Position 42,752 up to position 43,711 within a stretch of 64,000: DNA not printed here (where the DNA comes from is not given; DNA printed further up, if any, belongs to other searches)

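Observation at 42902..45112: CRTAC1-like FG-GAP/ASPIC-UnbV propeller fused to a duplicated membrane domain carrying paired His/Glu motifs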

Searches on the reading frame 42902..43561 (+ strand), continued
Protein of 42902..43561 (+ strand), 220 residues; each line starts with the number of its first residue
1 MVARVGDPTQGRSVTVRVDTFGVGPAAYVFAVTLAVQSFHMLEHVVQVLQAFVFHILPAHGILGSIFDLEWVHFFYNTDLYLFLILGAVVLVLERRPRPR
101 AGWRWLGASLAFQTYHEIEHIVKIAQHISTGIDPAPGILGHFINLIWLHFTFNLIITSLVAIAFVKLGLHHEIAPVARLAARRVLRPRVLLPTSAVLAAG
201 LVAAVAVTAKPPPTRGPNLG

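Call 30: search_protein_families(library=pfam, proteins=[L033:6928-8790:+, L033:8790-10712:+, L033:3726-5831:-, L042:2247-6833:-, L039:4222-6843:-, L041:5948-6829:+, L048:3434-4843:+, L015:5637-6956:+, L036:1729-2355:+, L022:287-3106:-], max_evalue=0.001)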
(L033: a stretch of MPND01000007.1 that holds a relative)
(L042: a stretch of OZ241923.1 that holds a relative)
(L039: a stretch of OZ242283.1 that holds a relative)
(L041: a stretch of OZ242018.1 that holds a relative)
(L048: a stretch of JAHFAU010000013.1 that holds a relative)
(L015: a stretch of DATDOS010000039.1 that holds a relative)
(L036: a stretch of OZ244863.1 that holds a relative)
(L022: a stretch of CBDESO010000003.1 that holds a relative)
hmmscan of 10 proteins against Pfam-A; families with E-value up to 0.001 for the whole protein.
L033:6928-8790:+ (621 aa): 3 families
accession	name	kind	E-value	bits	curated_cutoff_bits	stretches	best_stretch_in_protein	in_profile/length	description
PF00664.28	ABC_membrane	-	2.9e-47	162.1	28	1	34-308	3-274/274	ABC transporter transmembrane region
PF00005.33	ABC_tran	-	2.9e-30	106.1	25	1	370-519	1-137/137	ABC transporter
PF02463.25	SMC_N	-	5.5e-07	29.7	40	1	406-561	106-211/220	RecF/RecN/SMC N terminal domain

L033:8790-10712:+ (641 aa): 3 families
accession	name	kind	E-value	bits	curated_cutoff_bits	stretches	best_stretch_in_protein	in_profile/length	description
PF00664.28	ABC_membrane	-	6.2e-45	154.5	28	1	46-314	2-273/274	ABC transporter transmembrane region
PF00005.33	ABC_tran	-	2.3e-29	103.2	25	1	403-554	1-137/137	ABC transporter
PF02463.25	SMC_N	-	0.0001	22.2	40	0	390-597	114-212/220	RecF/RecN/SMC N terminal domain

L033:3726-5831:- (702 aa): 5 families
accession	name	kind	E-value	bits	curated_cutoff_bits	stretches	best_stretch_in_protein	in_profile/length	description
PF13540.12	RCC1_2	-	1.9e-21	75.7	22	2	636-664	2-30/30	Regulator of chromosome condensation (RCC1) repeat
PF00082.27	Peptidase_S8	-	2.1e-18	67.1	21.8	1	358-468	169-286/288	Subtilase family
PF25390.1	WD40_RLD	-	4.1e-14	53.1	150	1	627-699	189-273/363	RCC1-like domain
PF04151.21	PPC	-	5.3e-05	24.4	25.9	1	537-602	3-67/70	Bacterial pre-peptidase C-terminal domain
PF00415.24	RCC1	-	7e-05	23.8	21.7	0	651-687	1-50/50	Regulator of chromosome condensation (RCC1) repeat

L042:2247-6833:- (1529 aa): 6 families
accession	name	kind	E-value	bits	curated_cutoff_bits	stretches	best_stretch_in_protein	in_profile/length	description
PF17200.10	sCache_2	-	4.3e-22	79.2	25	2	958-1048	48-141/155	Single Cache domain 2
PF13540.12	RCC1_2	-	6.7e-19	67.6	22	2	1501-1525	1-25/30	Regulator of chromosome condensation (RCC1) repeat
PF08269.17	dCache_2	-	1.3e-15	57.8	26.5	1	1230-1316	92-182/298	Cache domain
PF00082.27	Peptidase_S8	-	6.1e-14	52.4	21.8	1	380-489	165-274/288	Subtilase family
PF25390.1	WD40_RLD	-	1.5e-11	44.6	150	1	1461-1524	32-114/363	RCC1-like domain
PF04151.21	PPC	-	1.7e-07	32.5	25.9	1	1362-1432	3-68/70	Bacterial pre-peptidase C-terminal domain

L039:4222-6843:- (874 aa): 4 families
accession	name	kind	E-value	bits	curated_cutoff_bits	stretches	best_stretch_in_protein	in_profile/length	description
PF17200.10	sCache_2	-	6.3e-17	62.4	25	1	246-364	24-143/155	Single Cache domain 2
PF13540.12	RCC1_2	-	1e-15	57.4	22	2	848-870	3-25/30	Regulator of chromosome condensation (RCC1) repeat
PF08269.17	dCache_2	-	2.7e-14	53.5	26.5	1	551-643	206-293/298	Cache domain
PF25390.1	WD40_RLD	-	5.7e-11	42.8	150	1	797-869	29-114/363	RCC1-like domain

L041:5948-6829:+ (294 aa): 1 family
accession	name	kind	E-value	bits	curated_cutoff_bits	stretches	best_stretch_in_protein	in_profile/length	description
PF18915.5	DUF5667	-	2e-10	41.4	27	1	121-193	2-74/99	Domain of unknown function (DUF5667)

L048:3434-4843:+ (470 aa): 2 families
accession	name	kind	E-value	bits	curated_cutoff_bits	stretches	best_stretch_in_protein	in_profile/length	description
PF01547.30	SBP_bac_1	-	1.8e-18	68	26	1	81-383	3-305/307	Bacterial extracellular solute-binding protein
PF13531.11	SBP_bac_11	-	1.4e-05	25.4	25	0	86-144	13-69/227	Bacterial extracellular solute-binding protein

L015:5637-6956:+ (440 aa): 1 family
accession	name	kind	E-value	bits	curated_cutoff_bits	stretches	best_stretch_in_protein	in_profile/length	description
PF00528.27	BPD_transp_1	-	5.1e-14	52.9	26.4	1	254-433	4-181/184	Binding-protein-dependent transport system inner membrane component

L036:1729-2355:+ (209 aa): 4 families
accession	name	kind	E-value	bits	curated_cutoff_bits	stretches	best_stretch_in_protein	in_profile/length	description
PF04542.20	Sigma70_r2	-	2.8e-20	72.3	24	1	42-111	1-71/71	Sigma-70 region 2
PF08281.18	Sigma70_r4_2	-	4e-11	42.8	25.7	1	142-193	3-54/54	Sigma-70, region 4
PF07638.17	Sigma70_ECF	-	3.4e-10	40.5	21.1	1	22-183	2-169/185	ECF sigma factor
PF04545.22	Sigma70_r4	-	4e-10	39.5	24.1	1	146-194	1-49/50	Sigma-70, region 4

L022:287-3106:- (940 aa): 2 families
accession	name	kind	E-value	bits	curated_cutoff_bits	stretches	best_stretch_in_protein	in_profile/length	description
PF13231.12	PMT_2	-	8.3e-10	39.5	26.1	1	127-249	35-158/160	Dolichyl-phosphate-mannose-protein mannosyltransferase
PF02366.24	PMT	-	1.5e-09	38.2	22.7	1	126-257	99-233/245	Dolichyl-phosphate-mannose-protein mannosyltransferase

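Call 39: search_protein_representatives(alignment_id=A2)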
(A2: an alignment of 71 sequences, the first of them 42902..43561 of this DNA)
Query: 71 sequences, 179 profile positions. Proteins with E-value up to 0.001 (for the whole library): 705; up to 1e-10: 407; up to 1e-30: 157. The best 150 are listed.
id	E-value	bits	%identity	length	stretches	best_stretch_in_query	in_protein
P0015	7.5e-71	253.4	-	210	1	6-178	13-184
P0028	4.9e-60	218.2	-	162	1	16-166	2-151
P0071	1.0e-59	217.1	-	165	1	9-169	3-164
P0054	2.0e-58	212.9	-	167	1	4-167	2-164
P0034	6.4e-56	204.8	-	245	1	12-167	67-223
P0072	8.4e-53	194.6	-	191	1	15-161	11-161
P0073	4.0e-51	189.2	-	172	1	16-168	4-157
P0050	1.7e-50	187.1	-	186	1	17-160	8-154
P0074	1.8e-50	187.0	-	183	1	11-166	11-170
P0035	2.8e-49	183.2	-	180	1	5-165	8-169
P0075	1.2e-48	181.1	-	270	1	13-171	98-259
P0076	2.6e-48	180.0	-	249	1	16-161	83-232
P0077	9.4e-48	178.2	-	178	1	11-169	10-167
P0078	1.2e-47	177.9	-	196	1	14-167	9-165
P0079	1.6e-47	177.4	-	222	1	13-165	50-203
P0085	7.1e-46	172.1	-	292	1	19-160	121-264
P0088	3.6e-45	169.8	-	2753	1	17-163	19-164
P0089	4.5e-44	166.2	-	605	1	13-160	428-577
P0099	1.1e-42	161.7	-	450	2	14-167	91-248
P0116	3.7e-41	156.7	-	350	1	11-159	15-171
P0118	1.1e-40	155.1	-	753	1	13-169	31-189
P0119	1.5e-40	154.7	-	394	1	15-163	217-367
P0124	3.1e-40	153.7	-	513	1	20-161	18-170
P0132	1.1e-39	152.0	-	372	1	16-161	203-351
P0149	4.3e-38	146.7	-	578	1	16-162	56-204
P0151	1.2e-37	145.3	-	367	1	16-168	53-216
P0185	5.9e-34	133.2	-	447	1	13-161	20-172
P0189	9.3e-34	132.6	-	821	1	9-165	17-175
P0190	9.8e-34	132.5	-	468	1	12-160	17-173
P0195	3.3e-33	130.8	-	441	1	19-165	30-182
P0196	3.6e-33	130.7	-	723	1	13-159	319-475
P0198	4.8e-33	130.3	-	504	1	13-165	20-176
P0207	5.2e-32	126.9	-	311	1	16-164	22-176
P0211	1.1e-31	125.8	-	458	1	15-160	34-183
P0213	1.4e-31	125.6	-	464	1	13-161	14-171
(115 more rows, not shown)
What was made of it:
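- On New 4-TM His/Glu bundle family (defined here): A profile built from them finds 705 clusters at E<=1e-3 (call 39).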

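Call 42: search_protein_families(library=pfam, proteins=[P0195, P0185, P0211, P0213, P0190, P0198, P0124, P0089, P0196, P0088], max_evalue=0.001)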
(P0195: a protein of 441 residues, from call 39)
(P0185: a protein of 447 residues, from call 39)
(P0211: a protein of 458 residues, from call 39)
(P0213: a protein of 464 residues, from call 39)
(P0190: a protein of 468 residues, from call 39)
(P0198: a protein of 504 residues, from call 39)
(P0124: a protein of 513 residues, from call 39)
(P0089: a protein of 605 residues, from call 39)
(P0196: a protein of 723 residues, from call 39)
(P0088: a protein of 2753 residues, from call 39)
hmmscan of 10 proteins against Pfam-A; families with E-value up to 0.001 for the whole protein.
P0195 (441 aa): 0 families

P0185 (447 aa): 0 families

P0211 (458 aa): 0 families

P0213 (464 aa): 0 families

P0190 (468 aa): 0 families

P0198 (504 aa): 3 families
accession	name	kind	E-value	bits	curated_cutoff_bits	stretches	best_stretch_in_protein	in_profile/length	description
PF15902.12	Sortilin-Vps10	-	9e-12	44.9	33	2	397-501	3-114/446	Sortilin, neurotensin receptor 3,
PF14870.12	PSII_BNR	-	2.1e-06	27.6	27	1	367-497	9-138/303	Photosynthesis system II assembly factor YCF48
PF02012.26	BNR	-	4.4e-05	23.3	27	0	398-407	1-10/12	BNR/Asp-box repeat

P0124 (513 aa): 1 family
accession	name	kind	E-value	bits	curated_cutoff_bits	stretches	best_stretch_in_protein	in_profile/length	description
PF13473.12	Cupredoxin_1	-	1.1e-05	25.8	27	1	259-339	37-104/104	Cupredoxin-like domain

P0089 (605 aa): 1 family
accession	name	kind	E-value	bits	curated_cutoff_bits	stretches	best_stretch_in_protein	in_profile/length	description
PF10092.14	DUF2330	-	1.5e-39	136.3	24.7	1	23-316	3-278/279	Uncharacterized protein conserved in bacteria (DUF2330)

P0196 (723 aa): 1 family
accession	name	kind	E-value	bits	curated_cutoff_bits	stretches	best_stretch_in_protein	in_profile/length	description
PF17957.7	Big_7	-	4.1e-05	24.6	24.1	1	46-95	1-50/70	Bacterial Ig domain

P0088 (2753 aa): 8 families
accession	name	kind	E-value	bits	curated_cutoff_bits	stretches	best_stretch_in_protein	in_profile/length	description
PF05593.20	RHS_repeat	-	5.7e-68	224.6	22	9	2115-2148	1-34/38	RHS Repeat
PF13385.13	Laminin_G_3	-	4.9e-47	160.3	27.6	2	325-481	3-151/151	Concanavalin A-like lectin/glucanases superfamily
PF01833.30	TIG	-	1.5e-13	50.9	20.9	2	920-994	5-83/84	IPT/TIG domain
PF17957.7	Big_7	-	4.3e-13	50.2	24.1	2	542-598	1-56/70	Bacterial Ig domain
PF22925.3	TS_C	-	5.4e-12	46.2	27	1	371-477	96-201/202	Trans-sialidase, C-terminal domain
PF20148.4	DUF6531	-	6.1e-11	42.9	24.1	1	1641-1719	1-73/74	Domain of unknown function (DUF6531)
PF00054.30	Laminin_G_1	-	6.6e-07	30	24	0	725-792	41-110/131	Laminin G domain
PF02210.31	Laminin_G_2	-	2e-06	28.7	22.9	0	381-454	26-107/126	Laminin G domain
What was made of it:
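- P0124 is a fusion to a cupredoxin-like domain (call 42). The cupredoxin hit is below the Pfam cutoff (call 42).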

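Call 43: search_protein_families(library=pfam, proteins=[P0118, P0189, P0149, P0132, P0119, P0116, P0151, P0099, P0207, P0085], max_evalue=0.001)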
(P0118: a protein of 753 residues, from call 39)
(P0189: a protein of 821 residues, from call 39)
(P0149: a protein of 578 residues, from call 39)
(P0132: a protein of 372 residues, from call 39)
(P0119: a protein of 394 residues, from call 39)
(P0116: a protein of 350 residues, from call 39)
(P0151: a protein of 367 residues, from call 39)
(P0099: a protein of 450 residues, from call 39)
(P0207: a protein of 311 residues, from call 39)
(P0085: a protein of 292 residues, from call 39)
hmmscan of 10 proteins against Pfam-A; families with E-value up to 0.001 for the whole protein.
P0118 (753 aa): 3 families
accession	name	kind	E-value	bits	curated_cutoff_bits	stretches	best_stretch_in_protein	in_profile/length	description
PF13517.12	FG-GAP_3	-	2.5e-60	201.4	26.9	6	329-391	1-61/61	FG-GAP-like repeat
PF07593.17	UnbV_ASPIC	-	2.8e-22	78.8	23.4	1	681-746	1-66/68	ASPIC and UnbV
PF01839.29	FG-GAP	-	5.1e-22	77.8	22.1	3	632-664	4-32/37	FG-GAP repeat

P0189 (821 aa): 2 families
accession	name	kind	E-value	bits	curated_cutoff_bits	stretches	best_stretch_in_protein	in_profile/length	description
PF13517.12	FG-GAP_3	-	2.7e-43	146.8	26.9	5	304-365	1-61/61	FG-GAP-like repeat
PF07593.17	UnbV_ASPIC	-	1.2e-16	60.8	23.4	1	750-814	1-65/68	ASPIC and UnbV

P0149 (578 aa): 2 families
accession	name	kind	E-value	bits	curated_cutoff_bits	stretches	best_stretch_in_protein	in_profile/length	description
PF13517.12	FG-GAP_3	-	3.2e-40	137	26.9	5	351-413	1-61/61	FG-GAP-like repeat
PF01839.29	FG-GAP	-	1.7e-13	50.5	22.1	0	529-552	2-25/37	FG-GAP repeat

P0132 (372 aa): 0 families

P0119 (394 aa): 0 families

P0116 (350 aa): 0 families

P0151 (367 aa): 0 families

P0099 (450 aa): 0 families

P0207 (311 aa): 1 family
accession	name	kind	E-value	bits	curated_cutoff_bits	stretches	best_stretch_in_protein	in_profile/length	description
PF04391.17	DUF533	-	0.00047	20.2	29.6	0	238-274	59-98/178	Protein of unknown function (DUF533)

P0085 (292 aa): 0 families

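Call 44: search_protein_families(library=pfam, alignment_id=A2, max_evalue=0.1)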
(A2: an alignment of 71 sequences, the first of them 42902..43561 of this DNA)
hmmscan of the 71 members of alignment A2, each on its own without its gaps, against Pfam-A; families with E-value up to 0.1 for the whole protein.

A. member 1, window:42902-43561:+ (220 aa): 1 family
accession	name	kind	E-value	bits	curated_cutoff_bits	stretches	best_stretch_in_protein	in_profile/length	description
PF19471.4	DUF6008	-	0.097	12.6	27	1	69-167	106-210/235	Family of unknown function (DUF6008)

B. families by the number of members that match (of 71 scanned): 13 families
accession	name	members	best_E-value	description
PF19471.4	DUF6008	7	1.8e-05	Family of unknown function (DUF6008)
PF24788.1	AtPDCT1_2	5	0.015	AtPDCT1/2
PF09990.14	DUF2231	4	0.0037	Predicted membrane protein (DUF2231)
PF03631.20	Virul_fac_BrkB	2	0.025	Virulence factor BrkB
PF24283.1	DUF7471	2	0.037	Family of unknown function (DUF7471)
PF10929.13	DUF2811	1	0.035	Protein of unknown function (DUF2811)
PF05393.16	Hum_adeno_E3A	1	0.045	Human adenovirus early E3A glycoprotein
PF13491.11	FtsK_4TM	1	0.051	4TM region of DNA translocase FtsK/SpoIIIE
PF20976.2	Pop8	1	0.057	Ribonucleases P/MRP protein subunit Pop8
PF16823.10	tPilZ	1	0.059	Atypical PilZ domain, cyclic di-GMP receptor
PF00695.24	vMSA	1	0.06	Major surface antigen from hepadnavirus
PF19953.4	EACC1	1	0.061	Effector Associated Constant Component 1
PF16867.11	DMSP_lyase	1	0.081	Dimethlysulfonioproprionate lyase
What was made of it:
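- Tried and rejected: DUF2231 was marginal as well (call 44).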

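Call 50: find_encoding_contigs(protein=P0118, flank=7000, max_places=2)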
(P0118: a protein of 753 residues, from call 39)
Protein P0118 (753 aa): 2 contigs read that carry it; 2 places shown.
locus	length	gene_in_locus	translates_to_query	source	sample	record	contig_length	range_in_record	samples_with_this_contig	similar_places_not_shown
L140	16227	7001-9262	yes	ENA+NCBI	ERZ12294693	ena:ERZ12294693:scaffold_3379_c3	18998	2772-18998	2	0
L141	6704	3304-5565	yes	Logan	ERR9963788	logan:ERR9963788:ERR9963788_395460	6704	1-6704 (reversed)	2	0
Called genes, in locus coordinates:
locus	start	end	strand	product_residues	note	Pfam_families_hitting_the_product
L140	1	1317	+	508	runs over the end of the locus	-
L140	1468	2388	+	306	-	PF00528:BPD_transp_1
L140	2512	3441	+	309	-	PF00528:BPD_transp_1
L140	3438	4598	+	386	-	PF00005:ABC_tran, PF13304:AAA_21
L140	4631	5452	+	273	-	PF01061:ABC2_membrane, PF12679:ABC2_membrane_2, PF12698:ABC2_membrane_3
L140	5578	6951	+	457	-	-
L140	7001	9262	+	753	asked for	PF13517:FG-GAP_3, PF01839:FG-GAP (weak), PF07593:UnbV_ASPIC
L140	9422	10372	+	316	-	PF01156:IU_nuc_hydro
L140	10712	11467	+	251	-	PF07090:GATase1_like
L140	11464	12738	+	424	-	PF01546:Peptidase_M20, PF07687:M20_dimer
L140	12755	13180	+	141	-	PF00190:Cupin_1, PF07883:Cupin_2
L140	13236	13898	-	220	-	PF13646:HEAT_2, PF02985:HEAT (faint), PF13646:HEAT_2 (weak)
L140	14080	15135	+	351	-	PF00144:Beta-lactamase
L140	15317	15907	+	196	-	PF02627:CMD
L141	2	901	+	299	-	?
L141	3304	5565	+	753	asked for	PF13517:FG-GAP_3, PF01839:FG-GAP (weak), PF07593:UnbV_ASPIC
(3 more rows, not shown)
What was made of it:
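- The P0118 fusion follows BPD_transp_1 x2 and ABC_tran (call 50).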
